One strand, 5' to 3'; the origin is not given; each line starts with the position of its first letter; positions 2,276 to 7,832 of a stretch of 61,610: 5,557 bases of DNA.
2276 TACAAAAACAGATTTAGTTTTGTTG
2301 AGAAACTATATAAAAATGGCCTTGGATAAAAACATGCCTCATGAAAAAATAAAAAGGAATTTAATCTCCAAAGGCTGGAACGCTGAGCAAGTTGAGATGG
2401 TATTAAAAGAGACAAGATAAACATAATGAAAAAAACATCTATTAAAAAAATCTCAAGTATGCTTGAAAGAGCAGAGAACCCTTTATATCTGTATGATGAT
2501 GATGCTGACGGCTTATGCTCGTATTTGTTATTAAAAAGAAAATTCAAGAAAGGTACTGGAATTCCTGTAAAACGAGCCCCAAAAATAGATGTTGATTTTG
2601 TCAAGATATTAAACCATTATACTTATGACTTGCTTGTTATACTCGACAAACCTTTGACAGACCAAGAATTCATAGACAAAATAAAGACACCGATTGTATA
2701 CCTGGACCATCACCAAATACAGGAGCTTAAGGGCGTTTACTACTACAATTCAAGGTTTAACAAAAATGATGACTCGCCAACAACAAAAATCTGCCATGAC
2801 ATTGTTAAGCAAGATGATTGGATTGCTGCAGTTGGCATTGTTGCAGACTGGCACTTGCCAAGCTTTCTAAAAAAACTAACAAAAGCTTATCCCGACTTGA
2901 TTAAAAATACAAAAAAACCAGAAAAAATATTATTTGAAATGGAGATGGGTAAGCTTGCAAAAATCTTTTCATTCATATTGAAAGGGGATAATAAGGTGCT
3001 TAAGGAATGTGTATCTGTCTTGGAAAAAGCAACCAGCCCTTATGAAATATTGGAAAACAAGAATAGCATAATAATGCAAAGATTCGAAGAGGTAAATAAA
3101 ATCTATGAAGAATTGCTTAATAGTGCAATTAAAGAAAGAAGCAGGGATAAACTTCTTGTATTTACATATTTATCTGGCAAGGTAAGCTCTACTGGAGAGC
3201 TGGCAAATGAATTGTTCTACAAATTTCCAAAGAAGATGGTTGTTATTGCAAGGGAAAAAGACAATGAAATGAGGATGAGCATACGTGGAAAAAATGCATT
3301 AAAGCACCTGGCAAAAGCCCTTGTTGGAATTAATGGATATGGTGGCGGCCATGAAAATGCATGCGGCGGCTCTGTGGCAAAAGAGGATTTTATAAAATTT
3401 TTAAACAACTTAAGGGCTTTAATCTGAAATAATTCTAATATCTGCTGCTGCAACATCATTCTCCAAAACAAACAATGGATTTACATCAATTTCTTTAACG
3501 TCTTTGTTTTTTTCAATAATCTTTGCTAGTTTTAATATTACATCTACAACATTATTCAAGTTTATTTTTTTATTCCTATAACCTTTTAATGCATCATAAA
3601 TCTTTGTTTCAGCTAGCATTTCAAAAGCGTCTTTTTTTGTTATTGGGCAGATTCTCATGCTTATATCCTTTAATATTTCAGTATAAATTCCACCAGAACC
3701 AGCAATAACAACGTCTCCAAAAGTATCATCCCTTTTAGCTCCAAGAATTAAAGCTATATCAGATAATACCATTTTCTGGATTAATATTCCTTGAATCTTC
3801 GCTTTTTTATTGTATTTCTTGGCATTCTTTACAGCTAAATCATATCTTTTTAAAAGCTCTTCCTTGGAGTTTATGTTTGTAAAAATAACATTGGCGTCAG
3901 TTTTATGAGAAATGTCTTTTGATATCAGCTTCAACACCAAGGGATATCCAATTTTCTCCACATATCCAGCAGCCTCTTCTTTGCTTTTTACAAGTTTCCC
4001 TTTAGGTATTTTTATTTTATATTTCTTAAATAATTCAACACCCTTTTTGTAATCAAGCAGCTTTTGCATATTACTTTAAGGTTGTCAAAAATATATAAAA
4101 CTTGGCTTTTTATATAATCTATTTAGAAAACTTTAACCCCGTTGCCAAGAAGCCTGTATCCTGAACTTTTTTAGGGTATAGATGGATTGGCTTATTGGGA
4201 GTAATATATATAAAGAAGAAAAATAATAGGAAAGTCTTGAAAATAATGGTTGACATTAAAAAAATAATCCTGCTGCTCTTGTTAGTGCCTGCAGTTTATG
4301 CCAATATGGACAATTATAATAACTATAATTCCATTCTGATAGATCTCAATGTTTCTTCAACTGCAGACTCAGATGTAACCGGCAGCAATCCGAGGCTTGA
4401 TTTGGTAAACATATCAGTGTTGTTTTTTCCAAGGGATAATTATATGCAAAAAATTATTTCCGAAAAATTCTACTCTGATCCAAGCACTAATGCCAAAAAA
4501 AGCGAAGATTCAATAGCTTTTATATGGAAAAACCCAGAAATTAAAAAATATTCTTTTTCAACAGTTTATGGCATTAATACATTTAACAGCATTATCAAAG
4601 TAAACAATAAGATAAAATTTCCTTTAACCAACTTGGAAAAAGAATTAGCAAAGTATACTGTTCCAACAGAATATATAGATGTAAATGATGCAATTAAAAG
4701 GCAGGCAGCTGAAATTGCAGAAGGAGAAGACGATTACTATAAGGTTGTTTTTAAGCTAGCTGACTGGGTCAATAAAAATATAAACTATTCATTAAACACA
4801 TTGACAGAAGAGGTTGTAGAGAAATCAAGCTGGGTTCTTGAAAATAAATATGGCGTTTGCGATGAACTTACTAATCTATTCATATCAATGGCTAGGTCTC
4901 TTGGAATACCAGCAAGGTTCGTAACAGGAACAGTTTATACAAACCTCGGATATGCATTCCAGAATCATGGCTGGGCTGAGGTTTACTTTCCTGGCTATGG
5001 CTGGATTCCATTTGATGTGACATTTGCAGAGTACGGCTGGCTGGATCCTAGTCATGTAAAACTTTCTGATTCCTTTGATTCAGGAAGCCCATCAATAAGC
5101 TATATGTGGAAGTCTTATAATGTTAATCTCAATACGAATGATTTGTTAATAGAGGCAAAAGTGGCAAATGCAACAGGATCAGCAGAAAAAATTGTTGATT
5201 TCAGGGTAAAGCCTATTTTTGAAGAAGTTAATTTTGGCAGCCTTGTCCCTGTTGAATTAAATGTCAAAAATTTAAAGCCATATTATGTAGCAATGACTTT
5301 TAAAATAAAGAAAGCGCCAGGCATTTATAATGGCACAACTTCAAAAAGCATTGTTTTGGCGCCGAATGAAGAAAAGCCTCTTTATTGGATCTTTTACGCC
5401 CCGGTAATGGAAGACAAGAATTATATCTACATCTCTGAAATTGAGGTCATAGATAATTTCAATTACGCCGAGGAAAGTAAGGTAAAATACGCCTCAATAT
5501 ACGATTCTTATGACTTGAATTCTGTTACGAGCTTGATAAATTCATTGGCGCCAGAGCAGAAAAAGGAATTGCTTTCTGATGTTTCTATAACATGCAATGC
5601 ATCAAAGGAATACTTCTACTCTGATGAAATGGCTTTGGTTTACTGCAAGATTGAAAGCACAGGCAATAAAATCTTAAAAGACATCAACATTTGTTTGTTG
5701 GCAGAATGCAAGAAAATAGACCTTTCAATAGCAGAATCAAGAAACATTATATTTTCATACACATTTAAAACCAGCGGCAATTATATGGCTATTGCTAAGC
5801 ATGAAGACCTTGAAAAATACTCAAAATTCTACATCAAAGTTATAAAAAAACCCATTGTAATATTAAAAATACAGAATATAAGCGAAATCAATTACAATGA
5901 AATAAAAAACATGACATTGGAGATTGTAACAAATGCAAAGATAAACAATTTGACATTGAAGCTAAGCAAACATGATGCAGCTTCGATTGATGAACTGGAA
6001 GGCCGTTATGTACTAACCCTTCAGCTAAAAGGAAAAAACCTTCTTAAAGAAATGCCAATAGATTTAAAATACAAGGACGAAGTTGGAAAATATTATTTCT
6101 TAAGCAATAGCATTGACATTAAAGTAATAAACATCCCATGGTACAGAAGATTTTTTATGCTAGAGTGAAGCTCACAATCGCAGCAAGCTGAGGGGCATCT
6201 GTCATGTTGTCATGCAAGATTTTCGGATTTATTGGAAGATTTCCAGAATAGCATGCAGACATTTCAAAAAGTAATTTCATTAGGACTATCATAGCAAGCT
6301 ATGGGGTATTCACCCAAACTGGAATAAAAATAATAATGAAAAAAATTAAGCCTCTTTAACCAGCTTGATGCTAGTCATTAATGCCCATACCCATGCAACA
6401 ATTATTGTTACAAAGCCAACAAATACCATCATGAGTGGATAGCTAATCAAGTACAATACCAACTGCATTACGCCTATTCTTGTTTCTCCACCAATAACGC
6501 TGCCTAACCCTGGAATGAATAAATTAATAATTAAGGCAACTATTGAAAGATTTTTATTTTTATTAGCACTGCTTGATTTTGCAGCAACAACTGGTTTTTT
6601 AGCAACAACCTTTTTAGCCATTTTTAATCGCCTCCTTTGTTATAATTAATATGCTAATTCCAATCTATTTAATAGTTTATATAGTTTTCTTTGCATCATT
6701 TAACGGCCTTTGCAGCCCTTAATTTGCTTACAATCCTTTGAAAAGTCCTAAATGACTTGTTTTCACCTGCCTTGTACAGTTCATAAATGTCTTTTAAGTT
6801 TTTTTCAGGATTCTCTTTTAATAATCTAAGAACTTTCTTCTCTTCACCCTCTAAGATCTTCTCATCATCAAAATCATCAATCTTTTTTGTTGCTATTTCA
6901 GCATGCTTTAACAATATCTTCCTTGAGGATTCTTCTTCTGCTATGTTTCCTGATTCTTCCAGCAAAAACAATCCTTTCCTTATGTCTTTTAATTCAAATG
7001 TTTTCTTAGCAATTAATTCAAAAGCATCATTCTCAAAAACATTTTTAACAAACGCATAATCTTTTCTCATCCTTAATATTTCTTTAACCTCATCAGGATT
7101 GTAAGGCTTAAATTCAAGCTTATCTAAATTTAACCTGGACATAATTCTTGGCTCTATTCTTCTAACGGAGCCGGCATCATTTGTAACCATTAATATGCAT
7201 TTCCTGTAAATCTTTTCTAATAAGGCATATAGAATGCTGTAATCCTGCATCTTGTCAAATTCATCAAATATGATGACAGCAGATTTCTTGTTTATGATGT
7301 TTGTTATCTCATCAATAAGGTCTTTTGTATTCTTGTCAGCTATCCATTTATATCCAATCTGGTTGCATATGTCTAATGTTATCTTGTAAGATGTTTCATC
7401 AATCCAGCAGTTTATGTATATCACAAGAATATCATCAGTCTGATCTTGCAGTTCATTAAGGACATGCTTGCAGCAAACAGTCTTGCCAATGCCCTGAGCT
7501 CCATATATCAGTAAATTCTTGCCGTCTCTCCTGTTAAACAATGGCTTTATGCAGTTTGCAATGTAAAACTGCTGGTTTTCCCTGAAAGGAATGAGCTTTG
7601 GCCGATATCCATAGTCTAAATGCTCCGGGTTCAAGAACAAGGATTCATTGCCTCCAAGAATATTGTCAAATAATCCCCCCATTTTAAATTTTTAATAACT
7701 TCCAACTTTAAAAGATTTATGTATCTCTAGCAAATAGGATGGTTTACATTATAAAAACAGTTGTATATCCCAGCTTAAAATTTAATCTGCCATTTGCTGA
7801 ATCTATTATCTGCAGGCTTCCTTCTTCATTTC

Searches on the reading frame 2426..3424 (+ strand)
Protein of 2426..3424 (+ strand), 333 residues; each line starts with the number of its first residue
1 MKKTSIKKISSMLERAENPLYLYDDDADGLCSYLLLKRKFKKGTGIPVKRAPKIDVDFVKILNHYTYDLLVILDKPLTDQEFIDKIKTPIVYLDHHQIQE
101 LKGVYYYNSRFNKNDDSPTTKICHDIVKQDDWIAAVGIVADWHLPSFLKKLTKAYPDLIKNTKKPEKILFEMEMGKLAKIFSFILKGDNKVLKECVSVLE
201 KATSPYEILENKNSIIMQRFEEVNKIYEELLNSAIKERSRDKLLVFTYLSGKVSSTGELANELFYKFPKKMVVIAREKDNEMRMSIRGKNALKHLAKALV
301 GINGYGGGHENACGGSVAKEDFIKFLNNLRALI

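Call 36: search_protein_families(library=pfam, proteins=[window:2426-3424:+], max_evalue=0.001)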
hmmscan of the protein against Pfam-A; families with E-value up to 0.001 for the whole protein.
window:2426-3424:+ (333 aa): 2 families
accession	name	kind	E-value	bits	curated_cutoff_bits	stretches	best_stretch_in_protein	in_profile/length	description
PF02272.25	DHHA1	-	8.2e-09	36.3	25.9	1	253-331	15-98/102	DHHA1 domain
PF01368.27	DHH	-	2.5e-06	28.2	28.1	1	24-125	9-100/125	DHH family, N-terminal domain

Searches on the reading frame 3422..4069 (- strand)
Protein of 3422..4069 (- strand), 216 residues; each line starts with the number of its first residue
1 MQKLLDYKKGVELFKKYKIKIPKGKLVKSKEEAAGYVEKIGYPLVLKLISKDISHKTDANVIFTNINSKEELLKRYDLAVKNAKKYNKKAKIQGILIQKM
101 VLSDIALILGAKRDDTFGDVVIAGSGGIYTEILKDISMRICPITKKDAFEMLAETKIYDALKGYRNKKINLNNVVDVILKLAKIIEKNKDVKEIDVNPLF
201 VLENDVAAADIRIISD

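Call 35: search_protein_families(library=pfam, proteins=[window:3422-4069:-], max_evalue=0.01)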
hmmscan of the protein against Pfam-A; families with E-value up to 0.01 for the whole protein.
window:3422-4069:- (216 aa): 3 families
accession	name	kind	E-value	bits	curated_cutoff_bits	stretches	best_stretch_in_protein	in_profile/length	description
PF13549.11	ATP-grasp_5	-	1.1e-61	208.4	27.6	1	3-213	8-219/221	ATP-grasp domain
PF08442.15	ATP-grasp_2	-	6e-05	23.2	29.5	0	9-47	6-45/202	ATP-grasp domain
PF08443.16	RimK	-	0.0042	17.2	21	1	9-51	6-50/188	RimK-like ATP-grasp domain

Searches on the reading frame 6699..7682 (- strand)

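Call 36: search_protein_families(library=pfam, proteins=[window:6699-7682:-], max_evalue=0.001)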
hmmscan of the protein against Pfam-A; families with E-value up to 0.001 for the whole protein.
window:6699-7682:- (328 aa): 18 families
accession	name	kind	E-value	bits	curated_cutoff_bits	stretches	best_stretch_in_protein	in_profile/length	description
PF13401.12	AAA_22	-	1.2e-13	51.9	27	1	53-152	4-98/130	AAA domain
PF22703.2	Cdc6_lid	-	6.9e-11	42.3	27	1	201-264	2-66/68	Cdc6 AAA+ ATPase-type lid domain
PF00931.28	NB-ARC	-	1.5e-08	34.7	23.5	1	44-173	8-140/248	NB-ARC domain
PF13191.12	AAA_16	-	1.6e-07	32.5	32.6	1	33-147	4-146/167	AAA ATPase domain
PF05729.18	NACHT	-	2.2e-07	31.3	26.7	1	57-204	3-161/167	NACHT domain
PF00004.35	AAA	-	2.5e-07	31.6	21.2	1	57-184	1-123/131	ATPase family associated with various cellular activities (AAA)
PF24883.2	NPHP3_N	-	1e-06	29.5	24.8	1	53-91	21-59/164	Nephrocystin 3, N-terminal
PF13173.12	AAA_14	-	5.8e-05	23.5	27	1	55-147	3-76/129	AAA domain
PF01637.24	ATPase_2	-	6.5e-05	23.3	33.2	1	48-146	14-123/225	ATPase domain predominantly from Archaea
PF04851.21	ResIII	-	0.00011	22.6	22.5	0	32-90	3-61/164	Type III restriction enzyme, res subunit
PF12775.13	AAA_7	-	0.00047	20.2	25.8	0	53-92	32-71/181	P-loop containing dynein motor region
PF07693.20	KAP_NTPase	-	0.00052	19.8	20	0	52-108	18-74/293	KAP family P-loop domain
PF13479.12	AAA_24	-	0.00062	20.1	27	0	55-152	3-83/195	AAA domain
PF05673.19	DUF815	-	0.00066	19.4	23.8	0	35-87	34-84/249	Protein of unknown function (DUF815)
PF00270.35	DEAD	-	0.00068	19.9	26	0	45-90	8-51/167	DEAD/DEAH box helicase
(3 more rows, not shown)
